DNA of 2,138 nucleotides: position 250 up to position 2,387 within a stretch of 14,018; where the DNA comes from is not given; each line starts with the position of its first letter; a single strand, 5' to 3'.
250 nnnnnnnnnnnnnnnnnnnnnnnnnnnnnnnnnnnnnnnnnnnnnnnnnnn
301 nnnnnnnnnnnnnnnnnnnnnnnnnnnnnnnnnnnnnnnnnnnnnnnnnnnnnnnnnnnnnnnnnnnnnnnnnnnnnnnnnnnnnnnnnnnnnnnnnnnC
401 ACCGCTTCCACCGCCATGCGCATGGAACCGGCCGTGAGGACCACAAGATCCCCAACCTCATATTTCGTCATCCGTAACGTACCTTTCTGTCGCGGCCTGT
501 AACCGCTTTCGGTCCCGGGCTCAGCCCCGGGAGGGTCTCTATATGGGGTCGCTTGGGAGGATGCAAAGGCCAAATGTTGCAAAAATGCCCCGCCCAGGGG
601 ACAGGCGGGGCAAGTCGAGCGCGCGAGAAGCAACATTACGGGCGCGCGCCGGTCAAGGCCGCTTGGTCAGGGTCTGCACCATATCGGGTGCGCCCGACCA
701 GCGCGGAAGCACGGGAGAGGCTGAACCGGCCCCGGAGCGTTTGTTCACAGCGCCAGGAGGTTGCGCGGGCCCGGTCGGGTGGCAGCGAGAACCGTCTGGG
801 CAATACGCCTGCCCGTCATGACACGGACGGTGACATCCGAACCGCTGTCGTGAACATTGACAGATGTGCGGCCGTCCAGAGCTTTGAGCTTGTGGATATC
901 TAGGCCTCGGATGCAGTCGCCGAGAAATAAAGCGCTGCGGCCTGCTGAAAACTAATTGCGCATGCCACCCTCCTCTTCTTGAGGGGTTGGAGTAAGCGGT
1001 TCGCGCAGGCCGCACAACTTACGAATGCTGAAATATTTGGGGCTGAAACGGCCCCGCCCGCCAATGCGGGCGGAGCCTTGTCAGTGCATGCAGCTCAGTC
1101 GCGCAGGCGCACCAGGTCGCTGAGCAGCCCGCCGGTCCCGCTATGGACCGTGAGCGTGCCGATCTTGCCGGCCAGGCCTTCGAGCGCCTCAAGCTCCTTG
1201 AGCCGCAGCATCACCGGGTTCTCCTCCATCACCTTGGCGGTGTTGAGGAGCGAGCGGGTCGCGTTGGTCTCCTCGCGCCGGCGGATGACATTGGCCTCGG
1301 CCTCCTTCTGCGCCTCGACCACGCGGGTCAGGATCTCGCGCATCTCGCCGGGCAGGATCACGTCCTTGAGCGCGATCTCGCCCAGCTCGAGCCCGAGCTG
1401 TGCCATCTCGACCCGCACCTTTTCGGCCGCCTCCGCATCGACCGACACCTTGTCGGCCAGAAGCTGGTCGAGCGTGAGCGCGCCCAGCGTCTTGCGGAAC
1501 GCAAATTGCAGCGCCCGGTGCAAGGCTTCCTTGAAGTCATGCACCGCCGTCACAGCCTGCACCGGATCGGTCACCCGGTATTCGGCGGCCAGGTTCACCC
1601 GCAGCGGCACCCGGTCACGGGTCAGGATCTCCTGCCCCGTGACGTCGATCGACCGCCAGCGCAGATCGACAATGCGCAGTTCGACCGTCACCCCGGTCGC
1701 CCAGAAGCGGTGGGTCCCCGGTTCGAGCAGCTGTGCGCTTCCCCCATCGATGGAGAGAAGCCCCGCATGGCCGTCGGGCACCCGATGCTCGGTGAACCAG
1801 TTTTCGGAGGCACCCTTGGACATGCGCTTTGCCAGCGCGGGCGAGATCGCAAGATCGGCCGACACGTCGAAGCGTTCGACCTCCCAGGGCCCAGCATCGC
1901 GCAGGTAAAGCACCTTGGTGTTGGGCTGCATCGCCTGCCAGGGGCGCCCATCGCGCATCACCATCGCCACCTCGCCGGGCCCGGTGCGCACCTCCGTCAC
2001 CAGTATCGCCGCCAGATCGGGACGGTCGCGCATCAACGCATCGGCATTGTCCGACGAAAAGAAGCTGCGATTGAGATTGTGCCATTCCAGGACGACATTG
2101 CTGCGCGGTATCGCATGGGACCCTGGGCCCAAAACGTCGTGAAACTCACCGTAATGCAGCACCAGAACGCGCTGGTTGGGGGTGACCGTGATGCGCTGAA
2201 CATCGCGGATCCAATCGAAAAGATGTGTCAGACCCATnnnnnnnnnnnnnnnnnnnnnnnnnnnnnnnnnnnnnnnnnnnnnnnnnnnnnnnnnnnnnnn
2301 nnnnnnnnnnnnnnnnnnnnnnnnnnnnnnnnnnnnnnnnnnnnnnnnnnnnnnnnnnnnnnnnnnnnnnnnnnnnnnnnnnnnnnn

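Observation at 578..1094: Strong orphan intrinsic terminator implies an unannotated minus-strand transcript (sRNA or long 3' UTR) with a low-GC core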

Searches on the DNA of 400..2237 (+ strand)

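Call 5: search_rna_families(source=window, start=400, end=1200, threshold=evalue, max_evalue=10, show_alignments=3)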
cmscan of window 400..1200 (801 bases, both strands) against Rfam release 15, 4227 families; matches with E-value up to 10: 11.
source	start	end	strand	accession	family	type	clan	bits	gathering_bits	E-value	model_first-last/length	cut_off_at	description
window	582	652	-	RF02501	Atu_C7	Gene; sRNA;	-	24.3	45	0.0017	59-157/157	no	Rhizobiales sRNA Atu_C7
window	580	653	-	RF02868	ncS037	Gene; sRNA;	-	22.3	112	0.26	1-152/152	no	Burkholderia sRNA 37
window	773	850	+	RF02221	sRNA-Xcc1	Gene; sRNA;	-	16.6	53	6.9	1-87/87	no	sRNA-Xcc1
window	581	718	-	RF02837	anti-hemB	Gene; sRNA;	-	16.5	49.5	0.41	1-81/81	no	Burkholderia RNA 7 (anti-hemB)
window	581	663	-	RF02232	sX13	Gene; sRNA;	-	16.2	50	1.7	1-115/115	no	Xanthomonadaceae sRNA sX13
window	572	638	-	RF00519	suhB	Gene; sRNA;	CL00108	16.1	41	1.5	1-77/77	no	Makes More Granules Regulator RNA (mmgR)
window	580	651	+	RF02628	Hrs1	Gene; sRNA;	-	15.8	56.4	3.1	1-74/74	no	Hfq-regulated sRNA 1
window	586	618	+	RF02440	SpF59_sRNA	Gene; sRNA;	-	15.6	37.2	4.8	1-54/54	no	Streptococcus sRNA SpF59 (ldcC RNA)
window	571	610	-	RF02401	ClpQY_promoter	Cis-reg;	-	14.4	42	1.9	1-36/57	no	ClpQY promoter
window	995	1072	-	RF00035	OxyS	Gene; sRNA;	-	13.6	75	4.5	1-110/110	no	OxyS RNA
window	929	1018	-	RF01390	isrG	Gene; sRNA;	-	11.9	100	0.93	1-279/279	no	isrG Hfq binding RNA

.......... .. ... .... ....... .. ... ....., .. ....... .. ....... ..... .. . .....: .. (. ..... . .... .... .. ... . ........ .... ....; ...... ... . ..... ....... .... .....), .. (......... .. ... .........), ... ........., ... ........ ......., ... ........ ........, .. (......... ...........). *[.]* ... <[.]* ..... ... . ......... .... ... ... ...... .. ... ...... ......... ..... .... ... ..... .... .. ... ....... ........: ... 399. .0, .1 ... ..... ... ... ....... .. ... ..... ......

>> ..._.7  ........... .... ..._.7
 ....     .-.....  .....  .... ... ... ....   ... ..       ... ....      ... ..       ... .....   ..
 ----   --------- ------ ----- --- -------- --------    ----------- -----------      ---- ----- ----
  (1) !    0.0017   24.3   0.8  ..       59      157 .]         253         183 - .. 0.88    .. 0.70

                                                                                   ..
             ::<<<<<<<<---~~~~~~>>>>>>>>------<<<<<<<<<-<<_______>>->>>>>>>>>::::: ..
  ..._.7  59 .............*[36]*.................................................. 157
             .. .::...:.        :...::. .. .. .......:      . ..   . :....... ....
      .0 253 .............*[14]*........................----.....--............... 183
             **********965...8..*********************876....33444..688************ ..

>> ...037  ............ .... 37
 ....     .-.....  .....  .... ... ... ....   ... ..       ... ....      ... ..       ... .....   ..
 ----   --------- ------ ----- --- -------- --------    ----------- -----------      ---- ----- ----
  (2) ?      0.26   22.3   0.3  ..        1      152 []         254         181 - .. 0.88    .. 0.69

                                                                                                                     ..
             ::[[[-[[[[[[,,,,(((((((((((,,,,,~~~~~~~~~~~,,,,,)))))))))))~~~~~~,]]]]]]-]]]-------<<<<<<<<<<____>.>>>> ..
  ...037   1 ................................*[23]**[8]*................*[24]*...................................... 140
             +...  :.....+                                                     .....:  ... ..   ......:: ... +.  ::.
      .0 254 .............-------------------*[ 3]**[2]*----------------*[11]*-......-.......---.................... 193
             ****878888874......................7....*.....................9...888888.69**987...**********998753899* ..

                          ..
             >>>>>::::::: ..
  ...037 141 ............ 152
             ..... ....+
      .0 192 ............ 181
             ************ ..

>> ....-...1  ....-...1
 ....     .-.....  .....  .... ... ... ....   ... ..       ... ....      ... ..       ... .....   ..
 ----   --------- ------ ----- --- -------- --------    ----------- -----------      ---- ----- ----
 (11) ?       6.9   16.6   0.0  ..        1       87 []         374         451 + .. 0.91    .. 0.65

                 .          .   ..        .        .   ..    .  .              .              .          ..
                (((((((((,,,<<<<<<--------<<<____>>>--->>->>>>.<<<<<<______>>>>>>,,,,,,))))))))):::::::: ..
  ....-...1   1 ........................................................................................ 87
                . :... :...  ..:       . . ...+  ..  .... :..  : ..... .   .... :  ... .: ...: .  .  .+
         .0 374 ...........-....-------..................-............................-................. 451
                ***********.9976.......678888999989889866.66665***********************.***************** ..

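Call 18: search_dna_similar(query=window:470-1100:+, collection=plasmids, mode=distant, max_evalue=0.01)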
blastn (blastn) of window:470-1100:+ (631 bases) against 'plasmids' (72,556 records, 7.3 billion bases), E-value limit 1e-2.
No match.

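Call 51: search_dna_similar(query=window:575-1094:-, collection=phages, mode=distant, max_evalue=0.01)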
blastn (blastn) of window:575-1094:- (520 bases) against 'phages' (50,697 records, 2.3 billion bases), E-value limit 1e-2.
No match.
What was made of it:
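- Tried and rejected: Plasmid and phage blastn gave 0 (calls 18, 51).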

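Call 57: search_rna_families(source=L038, start=7100, end=7800, threshold=evalue, max_evalue=10)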
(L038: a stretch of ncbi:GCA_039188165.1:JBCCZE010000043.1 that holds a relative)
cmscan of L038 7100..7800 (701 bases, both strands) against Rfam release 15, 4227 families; matches with E-value up to 10: 9.
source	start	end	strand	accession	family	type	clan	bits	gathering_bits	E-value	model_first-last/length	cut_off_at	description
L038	7555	7663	+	RF02501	Atu_C7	Gene; sRNA;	-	23.9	45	0.0019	1-157/157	no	Rhizobiales sRNA Atu_C7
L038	7568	7662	-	RF02622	BSnc121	Gene; sRNA;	-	19.9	114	0.44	1-116/116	no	Brucella sRNA 121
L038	7583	7664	+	RF02232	sX13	Gene; sRNA;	-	19.3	50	0.28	1-115/115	no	Xanthomonadaceae sRNA sX13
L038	7607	7673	+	RF00519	suhB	Gene; sRNA;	CL00108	19.2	41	0.21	1-77/77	no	Makes More Granules Regulator RNA (mmgR)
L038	7130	7193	+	RF02985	ftsZ-DE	Gene; sRNA;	-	17.4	72.2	1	1-69/69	no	ftsZ-DE RNA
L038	7580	7664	+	RF00079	OmrA-B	Gene; sRNA;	-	15.7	40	3.7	1-87/87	no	OmrA-B family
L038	7627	7659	-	RF02440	SpF59_sRNA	Gene; sRNA;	-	15.6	37.2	4.2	1-54/54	no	Streptococcus sRNA SpF59 (ldcC RNA)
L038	7634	7684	+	RF02837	anti-hemB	Gene; sRNA;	-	15.3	49.5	0.8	1-81/81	no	Burkholderia RNA 7 (anti-hemB)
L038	7635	7664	+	RF02401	ClpQY_promoter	Cis-reg;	-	12.3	42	5.6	1-26/57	no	ClpQY promoter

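Call 58: search_rna_families(source=L038, start=7500, end=7700, threshold=evalue, max_evalue=1, show_alignments=2)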
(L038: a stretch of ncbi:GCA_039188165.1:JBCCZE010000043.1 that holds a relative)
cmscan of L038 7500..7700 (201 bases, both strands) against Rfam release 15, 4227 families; matches with E-value up to 1: 7.
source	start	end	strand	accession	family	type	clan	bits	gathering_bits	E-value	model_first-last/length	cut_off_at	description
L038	7555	7663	+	RF02501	Atu_C7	Gene; sRNA;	-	23.9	45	0.00055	1-157/157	no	Rhizobiales sRNA Atu_C7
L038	7593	7665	+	RF02868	ncS037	Gene; sRNA;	-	20.3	112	0.16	1-152/152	no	Burkholderia sRNA 37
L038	7568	7662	-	RF02622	BSnc121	Gene; sRNA;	-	19.9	114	0.13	1-116/116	no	Brucella sRNA 121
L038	7583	7664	+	RF02232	sX13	Gene; sRNA;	-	19.3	50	0.081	1-115/115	no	Xanthomonadaceae sRNA sX13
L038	7607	7673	+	RF00519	suhB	Gene; sRNA;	CL00108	19.2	41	0.061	1-77/77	no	Makes More Granules Regulator RNA (mmgR)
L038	7567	7618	+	RF00006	Vault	Gene;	-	18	34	0.13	1-99/99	no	Vault RNA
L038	7634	7684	+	RF02837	anti-hemB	Gene; sRNA;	-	15.3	49.5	0.23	1-81/81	no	Burkholderia RNA 7 (anti-hemB)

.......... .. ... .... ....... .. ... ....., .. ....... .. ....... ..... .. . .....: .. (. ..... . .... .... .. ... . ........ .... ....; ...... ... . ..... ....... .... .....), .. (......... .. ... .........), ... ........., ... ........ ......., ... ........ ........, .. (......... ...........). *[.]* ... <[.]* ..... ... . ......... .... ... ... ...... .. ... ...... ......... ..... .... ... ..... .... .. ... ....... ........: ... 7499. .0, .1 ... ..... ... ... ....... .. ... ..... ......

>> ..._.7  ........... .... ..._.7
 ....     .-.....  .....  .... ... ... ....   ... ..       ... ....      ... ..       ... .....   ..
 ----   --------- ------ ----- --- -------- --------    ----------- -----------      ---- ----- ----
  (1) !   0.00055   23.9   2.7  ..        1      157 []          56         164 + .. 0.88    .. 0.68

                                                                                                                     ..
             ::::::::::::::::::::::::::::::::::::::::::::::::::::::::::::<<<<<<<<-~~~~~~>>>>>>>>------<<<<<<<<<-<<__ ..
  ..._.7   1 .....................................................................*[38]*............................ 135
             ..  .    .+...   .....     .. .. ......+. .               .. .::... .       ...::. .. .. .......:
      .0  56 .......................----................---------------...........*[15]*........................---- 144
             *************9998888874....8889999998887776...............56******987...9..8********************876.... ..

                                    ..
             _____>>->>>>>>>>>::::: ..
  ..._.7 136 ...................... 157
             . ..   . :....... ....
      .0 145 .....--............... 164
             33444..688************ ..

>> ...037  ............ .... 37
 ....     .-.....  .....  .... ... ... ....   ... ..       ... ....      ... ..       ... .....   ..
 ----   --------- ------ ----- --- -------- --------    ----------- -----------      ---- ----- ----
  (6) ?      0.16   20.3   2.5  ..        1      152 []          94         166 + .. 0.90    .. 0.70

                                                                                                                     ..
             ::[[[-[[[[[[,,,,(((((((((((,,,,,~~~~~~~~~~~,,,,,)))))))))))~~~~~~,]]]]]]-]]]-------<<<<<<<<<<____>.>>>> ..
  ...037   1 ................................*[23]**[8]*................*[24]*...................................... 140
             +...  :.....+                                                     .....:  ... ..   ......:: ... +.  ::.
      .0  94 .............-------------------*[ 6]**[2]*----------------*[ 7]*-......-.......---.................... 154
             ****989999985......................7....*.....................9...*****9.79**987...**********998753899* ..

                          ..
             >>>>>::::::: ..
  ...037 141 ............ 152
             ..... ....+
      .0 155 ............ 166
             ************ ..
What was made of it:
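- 613..654 (-): Second G+C hairpin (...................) just upstream of the terminator. With the terminator it forms a two-hairpin 3' module. This module causes the sub-threshold Atu_C7 hit of 24 bits against a gathering score of 45 (calls 5, 58).
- On Rfam RF02501 Atu_C7: 24.3 bits in the window and 23.9 bits in L038 (calls 5, 57, 58).
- Closest known: Rfam RF02501 Atu_C7. Same: The alignment covers the GC hairpin plus the terminator, and the terminator stem sequence is similar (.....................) (calls 5, 58).
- Atu_C7 scores 24.3 and 23.9 bits, with E of 0.0017 to 0.0006 for the small search space (calls 5, 57, 58). The scores are about half the gathering score of 45 and are carried by the generic terminator stem (alignments in calls 5, 58).
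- Tried and rejected: At E up to 10 on the spacer in both genomes, only sub-threshold generic sRNA 3'-end hits appeared (calls 5, 57, 58).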

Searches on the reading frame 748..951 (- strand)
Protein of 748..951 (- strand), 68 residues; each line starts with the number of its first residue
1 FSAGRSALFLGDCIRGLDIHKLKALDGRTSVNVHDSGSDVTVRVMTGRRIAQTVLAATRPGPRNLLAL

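Call 19: find_homologous_proteins(query=window:748-951:-, max_evalue=1)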
Query seq(68 aa): no candidate shares three 5-residue words with the query. No homologue found.
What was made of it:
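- Tried and rejected: The word-indexed search of 5.8 billion proteins found nothing (call 19).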

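Call 39: search_protein_representatives(protein=window:748-951:-)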
Query: 68 residues. Proteins with E-value up to 0.001 (for the whole library): 1; up to 1e-10: 1; up to 1e-30: 0. The best 1 are listed.
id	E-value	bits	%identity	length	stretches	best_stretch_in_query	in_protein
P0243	1.5e-11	59.8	32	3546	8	22-65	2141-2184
